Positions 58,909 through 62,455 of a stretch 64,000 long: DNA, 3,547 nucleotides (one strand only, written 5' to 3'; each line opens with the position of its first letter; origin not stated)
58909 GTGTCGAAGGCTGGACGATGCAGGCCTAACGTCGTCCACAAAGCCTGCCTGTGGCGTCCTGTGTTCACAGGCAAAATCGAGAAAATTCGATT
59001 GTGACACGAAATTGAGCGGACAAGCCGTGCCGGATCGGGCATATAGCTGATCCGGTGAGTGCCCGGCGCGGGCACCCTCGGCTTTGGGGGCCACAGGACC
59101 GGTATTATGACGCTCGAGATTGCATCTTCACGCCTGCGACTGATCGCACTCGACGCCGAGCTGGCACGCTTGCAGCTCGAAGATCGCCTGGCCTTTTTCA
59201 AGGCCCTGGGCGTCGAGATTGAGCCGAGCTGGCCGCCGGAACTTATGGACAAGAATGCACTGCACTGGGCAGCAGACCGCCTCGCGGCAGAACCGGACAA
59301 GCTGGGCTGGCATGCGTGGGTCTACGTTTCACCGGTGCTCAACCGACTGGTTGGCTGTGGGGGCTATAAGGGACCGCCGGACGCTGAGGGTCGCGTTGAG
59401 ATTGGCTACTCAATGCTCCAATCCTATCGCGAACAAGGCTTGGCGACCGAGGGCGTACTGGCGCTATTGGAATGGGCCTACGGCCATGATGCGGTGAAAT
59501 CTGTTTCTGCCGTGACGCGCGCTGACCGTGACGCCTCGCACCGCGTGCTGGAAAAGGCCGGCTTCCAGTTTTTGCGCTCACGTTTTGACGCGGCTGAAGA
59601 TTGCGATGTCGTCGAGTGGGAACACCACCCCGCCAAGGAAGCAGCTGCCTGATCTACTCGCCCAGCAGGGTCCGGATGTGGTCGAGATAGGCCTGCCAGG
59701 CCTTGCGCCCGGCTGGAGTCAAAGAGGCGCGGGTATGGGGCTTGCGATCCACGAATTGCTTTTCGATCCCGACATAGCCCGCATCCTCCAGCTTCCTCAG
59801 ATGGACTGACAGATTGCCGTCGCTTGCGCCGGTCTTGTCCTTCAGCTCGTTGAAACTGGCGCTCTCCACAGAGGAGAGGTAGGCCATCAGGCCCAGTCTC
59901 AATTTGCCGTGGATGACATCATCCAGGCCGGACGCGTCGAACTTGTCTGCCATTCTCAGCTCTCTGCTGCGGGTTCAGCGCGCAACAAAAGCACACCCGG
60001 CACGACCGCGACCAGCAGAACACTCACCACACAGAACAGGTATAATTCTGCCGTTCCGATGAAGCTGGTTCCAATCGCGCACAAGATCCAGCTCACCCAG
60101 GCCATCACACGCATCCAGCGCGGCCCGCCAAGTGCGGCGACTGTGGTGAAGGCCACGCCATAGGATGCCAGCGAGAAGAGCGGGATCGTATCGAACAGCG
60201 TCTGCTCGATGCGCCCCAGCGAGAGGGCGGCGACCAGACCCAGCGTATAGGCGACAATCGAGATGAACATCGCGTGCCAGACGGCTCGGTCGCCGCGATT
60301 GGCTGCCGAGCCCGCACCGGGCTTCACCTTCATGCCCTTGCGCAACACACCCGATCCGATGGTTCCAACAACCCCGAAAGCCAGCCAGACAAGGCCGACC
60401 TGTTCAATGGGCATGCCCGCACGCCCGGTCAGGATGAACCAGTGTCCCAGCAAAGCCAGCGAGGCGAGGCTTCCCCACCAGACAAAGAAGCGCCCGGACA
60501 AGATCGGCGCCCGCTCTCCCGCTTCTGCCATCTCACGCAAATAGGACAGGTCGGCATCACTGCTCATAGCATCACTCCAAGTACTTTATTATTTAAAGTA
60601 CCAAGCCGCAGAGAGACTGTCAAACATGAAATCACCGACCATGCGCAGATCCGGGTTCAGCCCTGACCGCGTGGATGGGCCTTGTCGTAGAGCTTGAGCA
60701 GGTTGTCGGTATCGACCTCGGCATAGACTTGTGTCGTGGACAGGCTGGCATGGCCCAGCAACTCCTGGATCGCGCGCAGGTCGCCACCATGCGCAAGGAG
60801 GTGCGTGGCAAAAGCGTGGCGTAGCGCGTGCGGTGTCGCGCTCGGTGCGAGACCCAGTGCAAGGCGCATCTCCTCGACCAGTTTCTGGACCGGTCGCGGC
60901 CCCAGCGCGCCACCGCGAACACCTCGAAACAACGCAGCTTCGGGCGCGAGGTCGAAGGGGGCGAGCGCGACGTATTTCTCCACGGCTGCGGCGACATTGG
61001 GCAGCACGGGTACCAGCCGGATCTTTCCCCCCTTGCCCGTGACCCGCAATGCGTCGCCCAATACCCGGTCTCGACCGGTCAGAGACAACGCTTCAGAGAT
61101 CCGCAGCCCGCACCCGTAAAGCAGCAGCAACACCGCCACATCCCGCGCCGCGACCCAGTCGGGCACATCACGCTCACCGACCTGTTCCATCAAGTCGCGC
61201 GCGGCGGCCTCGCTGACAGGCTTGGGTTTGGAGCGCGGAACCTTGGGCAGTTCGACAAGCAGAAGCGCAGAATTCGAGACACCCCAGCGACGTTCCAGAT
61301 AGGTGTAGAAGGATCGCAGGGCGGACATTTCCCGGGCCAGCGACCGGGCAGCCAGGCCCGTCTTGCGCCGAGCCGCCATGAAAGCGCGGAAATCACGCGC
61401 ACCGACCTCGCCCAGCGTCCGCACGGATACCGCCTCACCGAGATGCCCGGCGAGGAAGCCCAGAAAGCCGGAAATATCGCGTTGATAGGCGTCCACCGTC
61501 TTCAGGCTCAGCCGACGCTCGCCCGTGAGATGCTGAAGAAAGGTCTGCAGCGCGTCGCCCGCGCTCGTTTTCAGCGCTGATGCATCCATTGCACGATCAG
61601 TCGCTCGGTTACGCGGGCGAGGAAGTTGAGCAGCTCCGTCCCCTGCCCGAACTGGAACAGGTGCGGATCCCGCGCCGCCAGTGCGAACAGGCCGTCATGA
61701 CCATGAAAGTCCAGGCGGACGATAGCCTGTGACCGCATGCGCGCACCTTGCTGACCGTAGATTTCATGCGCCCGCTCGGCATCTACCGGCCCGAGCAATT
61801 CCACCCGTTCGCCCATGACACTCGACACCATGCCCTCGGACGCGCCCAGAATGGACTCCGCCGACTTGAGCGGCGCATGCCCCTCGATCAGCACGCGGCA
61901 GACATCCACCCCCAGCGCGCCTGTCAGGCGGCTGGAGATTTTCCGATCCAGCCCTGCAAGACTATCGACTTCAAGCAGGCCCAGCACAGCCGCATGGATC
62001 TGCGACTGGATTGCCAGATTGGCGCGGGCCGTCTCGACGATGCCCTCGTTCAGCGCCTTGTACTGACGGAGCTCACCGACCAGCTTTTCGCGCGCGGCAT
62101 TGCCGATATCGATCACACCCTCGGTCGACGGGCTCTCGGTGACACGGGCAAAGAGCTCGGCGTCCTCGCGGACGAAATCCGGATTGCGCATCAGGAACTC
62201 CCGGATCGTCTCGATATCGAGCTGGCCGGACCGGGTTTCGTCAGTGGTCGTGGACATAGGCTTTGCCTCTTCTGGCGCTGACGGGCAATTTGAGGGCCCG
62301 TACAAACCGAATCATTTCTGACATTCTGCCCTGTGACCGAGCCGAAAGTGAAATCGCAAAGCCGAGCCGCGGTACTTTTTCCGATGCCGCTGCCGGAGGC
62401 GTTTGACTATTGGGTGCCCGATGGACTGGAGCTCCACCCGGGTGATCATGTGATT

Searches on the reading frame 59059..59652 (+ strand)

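Call 32: search_protein_families(library=pfam, proteins=[window:59059-59652:+], max_evalue=0.001)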
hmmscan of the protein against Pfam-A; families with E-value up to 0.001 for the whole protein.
window:59059-59652:+ (197 aa): 2 families
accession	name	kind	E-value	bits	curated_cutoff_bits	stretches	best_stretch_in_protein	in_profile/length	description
PF13302.13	Acetyltransf_3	-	1.3e-17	65.2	25.4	1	35-170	4-138/138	Acetyltransferase (GNAT) domain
PF00583.31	Acetyltransf_1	-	3.7e-11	43.7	20.7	1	56-169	14-116/116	Acetyltransferase (GNAT) family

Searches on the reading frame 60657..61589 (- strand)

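Call 32: search_protein_families(library=pfam, proteins=[window:60657-61589:-], max_evalue=0.001)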
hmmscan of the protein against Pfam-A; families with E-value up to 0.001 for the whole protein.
window:60657-61589:- (310 aa): 3 families
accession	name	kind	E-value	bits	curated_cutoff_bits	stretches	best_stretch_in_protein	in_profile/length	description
PF00589.27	Phage_integrase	-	5.4e-30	104.9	27.1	1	146-293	20-169/172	Phage integrase family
PF02899.23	Phage_int_SAM_1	-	6.6e-19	68.4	22.3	1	14-101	1-82/83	Phage integrase, N-terminal SAM-like domain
PF13495.12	Phage_int_SAM_4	-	6.9e-06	26.8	27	1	14-100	2-80/85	Phage integrase, N-terminal SAM-like domain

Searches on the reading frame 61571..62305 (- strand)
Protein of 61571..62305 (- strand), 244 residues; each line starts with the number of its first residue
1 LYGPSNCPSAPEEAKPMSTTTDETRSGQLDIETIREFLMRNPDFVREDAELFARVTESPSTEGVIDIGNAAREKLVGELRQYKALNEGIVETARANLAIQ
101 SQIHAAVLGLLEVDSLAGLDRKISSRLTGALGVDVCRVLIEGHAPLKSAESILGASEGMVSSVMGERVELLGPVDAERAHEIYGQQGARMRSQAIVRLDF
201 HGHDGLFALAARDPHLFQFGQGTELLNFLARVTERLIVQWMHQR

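Call 32: search_protein_families(library=pfam, proteins=[window:61571-62305:-], max_evalue=0.001)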
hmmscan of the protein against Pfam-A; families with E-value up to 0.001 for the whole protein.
window:61571-62305:- (244 aa): 1 family
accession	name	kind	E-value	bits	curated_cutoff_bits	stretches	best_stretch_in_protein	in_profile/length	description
PF04340.18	DUF484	-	4.8e-27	95.6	24.2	1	28-241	5-218/219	Protein of unknown function, DUF484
